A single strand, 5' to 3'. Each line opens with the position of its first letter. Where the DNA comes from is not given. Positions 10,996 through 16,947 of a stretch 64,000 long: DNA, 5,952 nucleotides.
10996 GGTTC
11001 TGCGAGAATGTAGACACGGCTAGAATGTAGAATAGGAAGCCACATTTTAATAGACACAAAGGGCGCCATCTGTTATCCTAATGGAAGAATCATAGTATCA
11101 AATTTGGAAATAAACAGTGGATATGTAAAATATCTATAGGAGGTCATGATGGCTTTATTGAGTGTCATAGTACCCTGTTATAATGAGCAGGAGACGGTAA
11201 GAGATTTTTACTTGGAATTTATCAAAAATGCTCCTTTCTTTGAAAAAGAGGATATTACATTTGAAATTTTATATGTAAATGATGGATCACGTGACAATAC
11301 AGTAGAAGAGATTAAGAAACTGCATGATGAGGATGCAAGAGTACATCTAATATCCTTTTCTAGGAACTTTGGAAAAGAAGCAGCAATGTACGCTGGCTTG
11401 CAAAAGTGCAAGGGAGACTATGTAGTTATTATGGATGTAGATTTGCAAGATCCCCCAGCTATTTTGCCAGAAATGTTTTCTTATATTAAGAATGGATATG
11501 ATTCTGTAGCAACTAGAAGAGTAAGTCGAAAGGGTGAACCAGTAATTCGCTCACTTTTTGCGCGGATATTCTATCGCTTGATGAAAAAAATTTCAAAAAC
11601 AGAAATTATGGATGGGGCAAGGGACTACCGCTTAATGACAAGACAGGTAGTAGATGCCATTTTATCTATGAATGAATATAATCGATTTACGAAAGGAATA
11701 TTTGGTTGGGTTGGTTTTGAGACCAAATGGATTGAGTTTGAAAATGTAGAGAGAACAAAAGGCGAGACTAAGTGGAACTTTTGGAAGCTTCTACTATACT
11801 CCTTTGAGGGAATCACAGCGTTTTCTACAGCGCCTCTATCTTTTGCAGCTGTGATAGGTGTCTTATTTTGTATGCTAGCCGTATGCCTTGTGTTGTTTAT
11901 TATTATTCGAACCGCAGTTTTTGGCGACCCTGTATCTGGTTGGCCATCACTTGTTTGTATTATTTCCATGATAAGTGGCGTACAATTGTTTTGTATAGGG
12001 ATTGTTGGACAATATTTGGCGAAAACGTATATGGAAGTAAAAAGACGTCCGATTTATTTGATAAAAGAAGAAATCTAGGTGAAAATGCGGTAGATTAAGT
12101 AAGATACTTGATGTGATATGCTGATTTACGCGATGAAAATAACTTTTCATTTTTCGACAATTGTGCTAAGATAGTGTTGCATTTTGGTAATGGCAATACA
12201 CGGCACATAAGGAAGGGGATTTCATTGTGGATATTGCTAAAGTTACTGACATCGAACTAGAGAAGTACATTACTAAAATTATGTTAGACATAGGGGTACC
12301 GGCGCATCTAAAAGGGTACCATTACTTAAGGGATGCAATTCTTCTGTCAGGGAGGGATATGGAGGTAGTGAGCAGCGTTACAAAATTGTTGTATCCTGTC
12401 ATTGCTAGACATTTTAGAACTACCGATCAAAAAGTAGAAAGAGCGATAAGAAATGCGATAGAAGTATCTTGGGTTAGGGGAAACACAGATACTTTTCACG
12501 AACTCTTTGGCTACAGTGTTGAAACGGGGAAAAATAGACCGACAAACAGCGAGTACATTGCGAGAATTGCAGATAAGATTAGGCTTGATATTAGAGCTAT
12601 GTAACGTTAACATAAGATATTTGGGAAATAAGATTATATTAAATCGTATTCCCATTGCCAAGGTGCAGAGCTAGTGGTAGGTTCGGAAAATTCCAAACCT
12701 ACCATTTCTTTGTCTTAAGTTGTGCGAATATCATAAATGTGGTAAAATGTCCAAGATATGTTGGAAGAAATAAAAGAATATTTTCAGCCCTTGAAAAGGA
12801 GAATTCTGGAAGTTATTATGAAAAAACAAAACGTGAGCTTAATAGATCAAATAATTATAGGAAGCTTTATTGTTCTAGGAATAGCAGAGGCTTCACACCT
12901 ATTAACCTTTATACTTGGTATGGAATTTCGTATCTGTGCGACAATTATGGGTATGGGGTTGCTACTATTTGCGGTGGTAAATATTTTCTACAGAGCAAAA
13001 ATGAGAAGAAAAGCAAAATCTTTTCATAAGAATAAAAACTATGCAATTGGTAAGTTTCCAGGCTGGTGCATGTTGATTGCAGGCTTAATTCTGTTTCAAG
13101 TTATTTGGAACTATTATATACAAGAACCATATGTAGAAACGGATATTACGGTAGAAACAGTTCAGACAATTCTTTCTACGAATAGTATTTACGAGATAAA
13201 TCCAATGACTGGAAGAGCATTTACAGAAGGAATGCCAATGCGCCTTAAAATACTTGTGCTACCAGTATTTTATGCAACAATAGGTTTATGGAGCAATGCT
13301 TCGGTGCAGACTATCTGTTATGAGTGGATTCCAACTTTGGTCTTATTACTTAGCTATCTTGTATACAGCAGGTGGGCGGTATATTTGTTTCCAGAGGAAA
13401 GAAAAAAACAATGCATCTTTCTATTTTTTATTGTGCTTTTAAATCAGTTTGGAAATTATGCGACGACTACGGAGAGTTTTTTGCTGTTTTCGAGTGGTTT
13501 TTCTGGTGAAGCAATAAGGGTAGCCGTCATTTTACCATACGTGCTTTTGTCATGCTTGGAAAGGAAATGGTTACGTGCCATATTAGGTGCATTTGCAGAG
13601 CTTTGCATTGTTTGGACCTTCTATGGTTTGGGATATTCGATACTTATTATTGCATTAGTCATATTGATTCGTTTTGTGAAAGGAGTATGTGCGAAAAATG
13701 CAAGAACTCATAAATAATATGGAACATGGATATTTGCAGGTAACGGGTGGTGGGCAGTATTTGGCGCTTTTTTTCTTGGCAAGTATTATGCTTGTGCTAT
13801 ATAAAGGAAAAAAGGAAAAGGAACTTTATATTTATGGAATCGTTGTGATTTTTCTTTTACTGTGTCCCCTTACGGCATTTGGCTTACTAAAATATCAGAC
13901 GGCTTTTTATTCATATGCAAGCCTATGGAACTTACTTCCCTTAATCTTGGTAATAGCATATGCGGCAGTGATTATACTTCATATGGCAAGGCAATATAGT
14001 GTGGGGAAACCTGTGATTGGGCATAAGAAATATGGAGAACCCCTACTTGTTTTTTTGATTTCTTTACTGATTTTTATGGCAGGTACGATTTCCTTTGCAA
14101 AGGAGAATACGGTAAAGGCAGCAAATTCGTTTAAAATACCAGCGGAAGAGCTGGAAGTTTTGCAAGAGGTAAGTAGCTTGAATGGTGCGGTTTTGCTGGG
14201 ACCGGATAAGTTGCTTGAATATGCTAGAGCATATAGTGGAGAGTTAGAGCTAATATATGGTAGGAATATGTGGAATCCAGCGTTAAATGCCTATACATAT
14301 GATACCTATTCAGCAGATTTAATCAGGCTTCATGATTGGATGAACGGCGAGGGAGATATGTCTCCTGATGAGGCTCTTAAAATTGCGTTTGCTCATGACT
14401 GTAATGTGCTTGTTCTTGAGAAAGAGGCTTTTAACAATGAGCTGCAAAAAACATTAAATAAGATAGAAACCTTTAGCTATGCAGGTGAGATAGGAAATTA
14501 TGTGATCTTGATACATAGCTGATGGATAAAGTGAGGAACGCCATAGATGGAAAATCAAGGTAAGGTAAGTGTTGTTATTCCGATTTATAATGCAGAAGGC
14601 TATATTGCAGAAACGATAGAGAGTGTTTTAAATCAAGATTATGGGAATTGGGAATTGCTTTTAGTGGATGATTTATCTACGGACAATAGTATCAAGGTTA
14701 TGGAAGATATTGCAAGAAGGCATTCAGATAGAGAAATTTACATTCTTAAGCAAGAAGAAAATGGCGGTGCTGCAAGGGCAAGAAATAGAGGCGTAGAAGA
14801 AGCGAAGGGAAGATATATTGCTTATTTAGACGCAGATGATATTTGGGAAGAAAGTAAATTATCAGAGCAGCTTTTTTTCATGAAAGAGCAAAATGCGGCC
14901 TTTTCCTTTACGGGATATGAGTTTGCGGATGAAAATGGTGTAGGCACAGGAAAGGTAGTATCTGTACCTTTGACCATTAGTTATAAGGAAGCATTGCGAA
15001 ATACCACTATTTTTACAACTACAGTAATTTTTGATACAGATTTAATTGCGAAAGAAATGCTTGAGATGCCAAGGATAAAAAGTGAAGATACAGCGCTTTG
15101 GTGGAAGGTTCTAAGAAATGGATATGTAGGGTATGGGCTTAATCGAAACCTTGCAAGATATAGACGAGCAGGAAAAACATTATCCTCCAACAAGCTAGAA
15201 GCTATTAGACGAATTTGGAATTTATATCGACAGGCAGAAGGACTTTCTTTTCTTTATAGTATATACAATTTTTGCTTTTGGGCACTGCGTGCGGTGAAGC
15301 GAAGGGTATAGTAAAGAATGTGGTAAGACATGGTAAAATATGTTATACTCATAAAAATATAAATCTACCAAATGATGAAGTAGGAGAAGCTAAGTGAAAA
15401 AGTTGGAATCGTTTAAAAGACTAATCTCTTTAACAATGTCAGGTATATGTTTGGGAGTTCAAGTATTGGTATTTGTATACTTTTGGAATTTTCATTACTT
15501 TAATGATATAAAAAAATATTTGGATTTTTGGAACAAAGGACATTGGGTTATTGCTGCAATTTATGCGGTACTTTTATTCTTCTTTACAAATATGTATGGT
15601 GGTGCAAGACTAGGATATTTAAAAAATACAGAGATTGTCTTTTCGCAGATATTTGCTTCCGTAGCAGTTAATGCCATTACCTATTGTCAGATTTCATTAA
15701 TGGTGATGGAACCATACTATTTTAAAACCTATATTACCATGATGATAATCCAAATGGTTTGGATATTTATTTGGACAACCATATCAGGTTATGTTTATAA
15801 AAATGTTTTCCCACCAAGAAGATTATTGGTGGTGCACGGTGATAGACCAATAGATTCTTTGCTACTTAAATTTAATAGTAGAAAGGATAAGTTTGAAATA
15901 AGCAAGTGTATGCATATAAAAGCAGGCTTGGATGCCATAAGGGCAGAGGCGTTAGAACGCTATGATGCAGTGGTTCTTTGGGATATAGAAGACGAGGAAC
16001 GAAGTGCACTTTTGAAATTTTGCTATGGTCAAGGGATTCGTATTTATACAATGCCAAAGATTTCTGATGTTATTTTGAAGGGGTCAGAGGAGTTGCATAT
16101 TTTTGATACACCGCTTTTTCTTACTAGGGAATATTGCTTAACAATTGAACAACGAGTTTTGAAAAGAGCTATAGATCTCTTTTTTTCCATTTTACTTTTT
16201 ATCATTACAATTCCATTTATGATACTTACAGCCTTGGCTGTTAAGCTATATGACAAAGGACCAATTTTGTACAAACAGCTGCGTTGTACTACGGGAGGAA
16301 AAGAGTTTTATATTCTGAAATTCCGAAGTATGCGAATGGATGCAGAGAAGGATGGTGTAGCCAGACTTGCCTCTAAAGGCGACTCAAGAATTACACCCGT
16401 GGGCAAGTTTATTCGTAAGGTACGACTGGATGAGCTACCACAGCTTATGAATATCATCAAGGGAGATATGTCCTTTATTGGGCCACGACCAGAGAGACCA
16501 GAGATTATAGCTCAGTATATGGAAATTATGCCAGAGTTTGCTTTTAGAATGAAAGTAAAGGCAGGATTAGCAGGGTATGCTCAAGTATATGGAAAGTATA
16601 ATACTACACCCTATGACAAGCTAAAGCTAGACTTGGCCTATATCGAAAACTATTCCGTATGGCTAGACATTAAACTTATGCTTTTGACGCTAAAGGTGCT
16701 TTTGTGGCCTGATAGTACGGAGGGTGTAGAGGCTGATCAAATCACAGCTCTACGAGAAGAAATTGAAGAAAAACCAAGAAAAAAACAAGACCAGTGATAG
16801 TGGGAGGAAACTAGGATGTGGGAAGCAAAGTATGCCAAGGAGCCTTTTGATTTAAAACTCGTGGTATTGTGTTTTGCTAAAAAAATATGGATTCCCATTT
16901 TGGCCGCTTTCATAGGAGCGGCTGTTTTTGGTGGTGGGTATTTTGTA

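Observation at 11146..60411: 49-kb one-directional glycan super-locus: six polyprenyl-phosphate glycosyltransferase-like genes interleaved with about eleven unassigned polytopic, GT-C-like proteins, and no GtrA or Wzx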

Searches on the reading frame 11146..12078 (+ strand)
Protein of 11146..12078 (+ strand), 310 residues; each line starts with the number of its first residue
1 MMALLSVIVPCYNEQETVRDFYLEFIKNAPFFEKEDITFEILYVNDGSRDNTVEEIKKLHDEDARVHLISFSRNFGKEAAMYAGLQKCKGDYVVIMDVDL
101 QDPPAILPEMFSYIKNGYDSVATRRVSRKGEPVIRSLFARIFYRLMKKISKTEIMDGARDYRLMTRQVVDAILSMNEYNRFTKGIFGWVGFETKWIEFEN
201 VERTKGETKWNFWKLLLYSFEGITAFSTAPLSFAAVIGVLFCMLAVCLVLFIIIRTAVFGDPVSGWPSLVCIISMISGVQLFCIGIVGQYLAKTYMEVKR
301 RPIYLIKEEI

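Call 6: search_protein_families(library=pfam, max_evalue=0.01, proteins=[window:11146-12078:+])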
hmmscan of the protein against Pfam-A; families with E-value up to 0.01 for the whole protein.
window:11146-12078:+ (310 aa): 3 families
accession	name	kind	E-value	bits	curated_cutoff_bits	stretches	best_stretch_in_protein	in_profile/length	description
PF00535.33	Glycos_transf_2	-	1.4e-33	116.7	23.3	1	6-172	1-167/168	Glycosyl transferase family 2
PF10111.15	Glyco_tranf_2_2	-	6.6e-10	39.4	27.3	1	6-100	1-92/276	Glycosyltransferase like family 2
PF13641.12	Glyco_tranf_2_3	-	9.8e-09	36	27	1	5-140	3-138/230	Glycosyltransferase like family 2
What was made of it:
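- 11146..12078 (+): GtrB/PgfS/ArnC-like GT2 with a C-terminal TM hairpin. Predicted polyprenyl-phosphate-sugar synthase 1. Pfam GT2, E 1e-33 (call 6).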

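Call 42: search_protein_families(library=ncbifam, max_evalue=0.001, proteins=[window:11146-12078:+])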
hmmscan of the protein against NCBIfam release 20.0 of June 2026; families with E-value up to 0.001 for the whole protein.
window:11146-12078:+ (310 aa): 18 families
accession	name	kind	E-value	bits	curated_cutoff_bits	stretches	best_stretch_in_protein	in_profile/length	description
NF047588.1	GlcsyltransPgfSStrep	equivalog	1.3e-94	316.9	500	1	5-308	3-304/308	glycosyltransferase PgfS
NF007986.1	PRK10714.1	equivalog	1e-46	159.4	529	1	5-308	8-310/316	undecaprenyl-phosphate 4-deoxy-4-formamido-L-arabinose transferase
TIGR03937.1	PgaC_IcaA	equivalog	3.1e-18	65.9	422.3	1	4-99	46-135/407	poly-beta-1,6-N-acetyl-D-glucosamine synthase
NF007482.0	PRK10073.1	equivalog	2.1e-12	46.7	423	1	3-110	6-106/334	glycosyltransferase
TIGR04182.1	glyco_TIGR04182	equivalog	3.8e-12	46.2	325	1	6-171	3-158/293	S-layer glycoprotein N-glycosyltransferase AglJ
NF047683.1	TeichurnBiosyTuaG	equivalog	2.6e-11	43.7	400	1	3-108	6-105/252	teichuronic acid biosynthesis protein TuaG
NF041875.1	EPS_EpsD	equivalog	1.2e-10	41.3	370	1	5-131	1-121/325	exopolysaccharide biosynthesis glycosyltransferase EpsD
TIGR04242.1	nodulat_NodC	equivalog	4.9e-09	35.6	550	1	5-99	50-141/395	chitooligosaccharide synthase NodC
NF010496.0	PRK13915.1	equivalog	4.3e-08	32.6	262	1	5-104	33-131/307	glucosyl-3-phosphoglycerate synthase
NF050050.1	ProtGlycPglI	equivalog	9e-08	31.8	500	1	2-129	1-123/306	GalNAc(5)-diNAcBac-PP-undecaprenol beta-1,3-glucosyltransferase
TIGR04283.1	glyco_like_mftF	equivalog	1.2e-07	31.6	182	1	5-130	1-113/221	TIGR04283 family arsenosugar biosynthesis glycosyltransferase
NF058614.1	PPMAGASynPpgS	equivalog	1.5e-07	31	370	1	7-176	4-170/226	polyprenyl-phospho-N-acetylgalactosaminyl synthase PpgS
TIGR03111.1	glyc2_xrt_Gpos1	hypoth_equivalog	3.6e-07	29.3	363.95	1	5-106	51-149/439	TIGR03111 family XrtG-associated glycosyltransferase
TIGR03965.1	mycofact_glyco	equivalog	2.5e-06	26.6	280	1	6-116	77-181/467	mycofactocin biosynthesis glycosyltransferase MftF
NF041391.1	DPhHxTase_Halo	equivalog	1e-05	24.6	375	1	38-172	24-153/213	dolichyl-phosphate hexose transferase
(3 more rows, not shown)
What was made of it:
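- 11146..12078 (+): NCBIfam PgfS, E 1e-94 over the full length but below the cut-off, and ArnC, E 1e-46 (call 42).
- Closest known: Streptococcus mutans Pgf protein-glycosylation system. Same: 11146 and 37310 are closest to PgfS (call 42).
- Checked: 11146 and 37310 match PgfS and ArnC profiles over their full length, below the curated cut-offs (call 42).
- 11146 and 37310 match PgfS and ArnC over their full length (call 42). The best NCBIfam hit for 11146 and 37310 is PgfS, the donor synthase of the S. mutans protein-glycosylation system (call 42).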

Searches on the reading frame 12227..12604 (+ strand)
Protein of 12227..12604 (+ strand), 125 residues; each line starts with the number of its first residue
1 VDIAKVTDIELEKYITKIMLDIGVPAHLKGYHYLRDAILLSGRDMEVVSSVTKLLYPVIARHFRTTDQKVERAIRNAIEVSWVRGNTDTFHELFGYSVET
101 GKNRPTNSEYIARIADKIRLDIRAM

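Call 9: search_protein_families(library=pfam, max_evalue=0.001, proteins=[window:12227-12604:+])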
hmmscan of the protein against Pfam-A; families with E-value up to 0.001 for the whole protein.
window:12227-12604:+ (125 aa): 1 family
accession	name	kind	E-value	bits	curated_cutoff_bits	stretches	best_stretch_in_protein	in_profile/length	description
PF08769.17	Spo0A_C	-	1.3e-39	134.8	25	1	15-118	1-104/104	Sporulation initiation factor Spo0A C terminal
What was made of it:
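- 12227..12604 (+): Stand-alone Spo0A C-terminal DNA-binding domain protein. Possible regulator of the locus. Pfam Spo0A_C, E 1e-39 (call 9).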

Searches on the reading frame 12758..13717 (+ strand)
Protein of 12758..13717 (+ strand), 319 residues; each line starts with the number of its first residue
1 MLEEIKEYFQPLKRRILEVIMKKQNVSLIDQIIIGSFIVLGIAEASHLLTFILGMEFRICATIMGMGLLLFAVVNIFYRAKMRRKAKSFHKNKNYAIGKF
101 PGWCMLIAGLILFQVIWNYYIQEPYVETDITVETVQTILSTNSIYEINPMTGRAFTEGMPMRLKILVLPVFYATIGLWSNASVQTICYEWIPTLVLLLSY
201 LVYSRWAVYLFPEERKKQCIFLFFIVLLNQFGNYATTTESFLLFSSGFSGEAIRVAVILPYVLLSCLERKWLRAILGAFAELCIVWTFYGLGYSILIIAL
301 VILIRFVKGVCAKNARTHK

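Call 5: search_protein_families(library=pfam, max_evalue=0.01, proteins=[window:12758-13717:+])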
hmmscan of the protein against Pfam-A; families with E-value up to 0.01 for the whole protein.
window:12758-13717:+ (319 aa): 1 family
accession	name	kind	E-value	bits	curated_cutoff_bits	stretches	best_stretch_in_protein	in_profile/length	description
PF19554.4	DUF6077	-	4.5e-34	118.2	27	1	21-304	28-322/354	Family of unknown function (DUF6077)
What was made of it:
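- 12758..14522 (+): Two-gene pair overlapping by 29 nt: a DUF6077 polytopic protein (12758-13717) and a partner with 4 TM helices plus a soluble domain (13689-14522). Likely the transferase used by the neighbouring GT2. Pfam DUF6077, E 4.5e-34 (call 5).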

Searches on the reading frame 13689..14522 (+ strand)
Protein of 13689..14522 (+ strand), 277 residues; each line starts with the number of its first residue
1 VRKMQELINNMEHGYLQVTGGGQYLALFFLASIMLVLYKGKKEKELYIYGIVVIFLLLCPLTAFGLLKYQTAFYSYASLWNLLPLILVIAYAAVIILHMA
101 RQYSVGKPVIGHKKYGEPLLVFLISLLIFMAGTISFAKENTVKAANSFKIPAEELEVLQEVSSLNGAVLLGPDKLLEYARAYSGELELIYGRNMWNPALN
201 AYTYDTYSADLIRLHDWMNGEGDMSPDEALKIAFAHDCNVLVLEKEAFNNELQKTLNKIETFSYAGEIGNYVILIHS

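Call 5: search_protein_families(library=pfam, max_evalue=0.01, proteins=[window:13689-14522:+])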
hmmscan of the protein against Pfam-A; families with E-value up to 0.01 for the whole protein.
window:13689-14522:+ (277 aa): 0 families

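Call 18: search_protein_families(library=pfam, max_evalue=10, proteins=[window:13689-14522:+])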
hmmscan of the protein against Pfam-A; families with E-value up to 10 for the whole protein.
window:13689-14522:+ (277 aa): 5 families
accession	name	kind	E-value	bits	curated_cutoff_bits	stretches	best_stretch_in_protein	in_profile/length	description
PF09586.16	YfhO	-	0.024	13.4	28.5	1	27-135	344-439/835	Bacterial membrane protein YfhO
PF25665.1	His1_capsid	-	0.11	12.9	27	1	66-95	32-63/73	His1 virus capsid protein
PF08016.18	PKD_channel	-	0.2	11.5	22.4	1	45-105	9-69/225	Polycystin cation channel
PF24095.1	DUF7378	-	1.3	9.3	27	1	51-99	22-71/144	Domain of unknown function (DUF7378)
PF03554.18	Herpes_UL73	-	2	8.9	23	1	69-99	34-64/75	UL73 viral envelope glycoprotein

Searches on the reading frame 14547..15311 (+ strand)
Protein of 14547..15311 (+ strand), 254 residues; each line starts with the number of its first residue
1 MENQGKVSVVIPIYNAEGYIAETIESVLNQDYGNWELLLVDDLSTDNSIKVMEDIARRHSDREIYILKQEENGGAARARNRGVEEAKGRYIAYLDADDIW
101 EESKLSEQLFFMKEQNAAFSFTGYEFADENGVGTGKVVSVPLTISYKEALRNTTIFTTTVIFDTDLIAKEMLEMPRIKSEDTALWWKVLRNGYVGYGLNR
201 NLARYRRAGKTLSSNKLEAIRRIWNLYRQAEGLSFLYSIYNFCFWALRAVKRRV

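Call 7: search_protein_families(library=pfam, max_evalue=0.001, proteins=[window:14547-15311:+])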
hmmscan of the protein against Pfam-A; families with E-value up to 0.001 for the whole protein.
window:14547-15311:+ (254 aa): 3 families
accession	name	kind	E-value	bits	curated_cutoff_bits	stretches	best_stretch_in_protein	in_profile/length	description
PF00535.33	Glycos_transf_2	-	2.8e-35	122.1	23.3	1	8-136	1-127/168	Glycosyl transferase family 2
PF13641.12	Glyco_tranf_2_3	-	8.8e-16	59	27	1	7-130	3-128/230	Glycosyltransferase like family 2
PF10111.15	Glyco_tranf_2_2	-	5.1e-15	56.1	27.3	1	8-112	1-106/276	Glycosyltransferase like family 2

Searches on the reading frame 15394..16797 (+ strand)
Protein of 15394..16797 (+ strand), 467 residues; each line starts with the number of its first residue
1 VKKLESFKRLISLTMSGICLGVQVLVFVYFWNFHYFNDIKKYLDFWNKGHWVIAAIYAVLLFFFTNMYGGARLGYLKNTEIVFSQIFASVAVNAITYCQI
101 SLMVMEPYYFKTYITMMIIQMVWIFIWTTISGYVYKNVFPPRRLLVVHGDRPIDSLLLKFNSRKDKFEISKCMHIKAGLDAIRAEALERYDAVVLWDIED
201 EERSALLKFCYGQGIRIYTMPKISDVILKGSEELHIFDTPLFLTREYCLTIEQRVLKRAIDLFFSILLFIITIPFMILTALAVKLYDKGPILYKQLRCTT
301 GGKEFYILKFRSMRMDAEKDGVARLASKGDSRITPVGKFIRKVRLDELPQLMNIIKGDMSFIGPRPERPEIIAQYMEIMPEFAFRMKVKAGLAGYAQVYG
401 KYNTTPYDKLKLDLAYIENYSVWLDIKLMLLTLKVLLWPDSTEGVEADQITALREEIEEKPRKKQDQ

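Call 7: search_protein_families(library=pfam, max_evalue=0.001, proteins=[window:15394-16797:+])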
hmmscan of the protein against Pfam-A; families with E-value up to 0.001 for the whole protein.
window:15394-16797:+ (467 aa): 1 family
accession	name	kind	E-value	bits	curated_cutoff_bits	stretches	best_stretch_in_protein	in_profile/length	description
PF02397.22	Bac_transf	-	3e-62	209.8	27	1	257-437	1-178/179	Bacterial sugar transferase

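Call 75: search_protein_families(library=ncbifam, max_evalue=0.00001, proteins=[window:15394-16797:+])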
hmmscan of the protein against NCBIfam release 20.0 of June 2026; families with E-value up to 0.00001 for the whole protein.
window:15394-16797:+ (467 aa): 10 families
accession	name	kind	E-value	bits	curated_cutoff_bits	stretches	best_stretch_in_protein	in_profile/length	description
TIGR03025.1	EPS_sugtrans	subfamily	4.7e-94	316.1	295.55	1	25-440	6-442/445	exopolysaccharide biosynthesis polyprenyl glycosylphosphotransferase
TIGR03023.1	WcaJ_sugtrans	equivalog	5.5e-76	256.7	410.75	1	24-437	10-447/453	undecaprenyl-phosphate glucose phosphotransferase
TIGR03013.1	EpsB_2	subfamily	5.5e-69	233.4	393.35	1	251-440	249-440/443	TIGR03013 family XrtA/PEP-CTERM system glycosyltransferase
TIGR03022.1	WbaP_sugtrans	subfamily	2.9e-51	175.2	403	1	163-437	163-450/456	undecaprenyl-phosphate galactose phosphotransferase WbaP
NF007518.0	PRK10124.1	equivalog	3.3e-47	161.3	684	1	250-433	267-454/464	undecaprenyl-phosphate glucose phosphotransferase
NF050817.1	PolSacchBiosHfsE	equivalog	1.8e-44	152.3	750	1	253-438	268-461/467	polysaccharide biosynthesis protein HfsE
NF052601.1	undeca_RfbP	equivalog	4.2e-41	140.8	330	1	250-440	38-239/244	undecaprenyl-phosphate galactose phosphotransferase family protein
NF041877.1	EPS_EpsZ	equivalog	1.3e-39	136.1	800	1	252-437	261-453/459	exopolysaccharide biosynthesis polyisoprenyl-phosphate hexose-1-phosphate transferase EpsZ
NF011751.0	PRK15204.1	equivalog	3.9e-33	114.8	907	1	251-440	274-473/476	undecaprenyl-phosphate galactose phosphotransferase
NF045514.1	glycotran_HepC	equivalog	1.7e-22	79.8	140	1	254-366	114-211/220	heterocyst development glycosyltransferase HepC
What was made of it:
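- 14547..26471 (+): Cytoplasmic repeat-unit assembly block. It holds GT2 genes (14547, 17865, 18660, 23811, 25728), a large WbaP/WcaJ-type phosphoglycosyltransferase (15394), a Wzz-like protein (16816), an EpsG-family polymerase (19494), a PglC-like small phosphoglycosyltransferase (20658), two GT4 genes (21273, 22624) and an epimerase/reductase (24827). NCBIfam (call 75).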
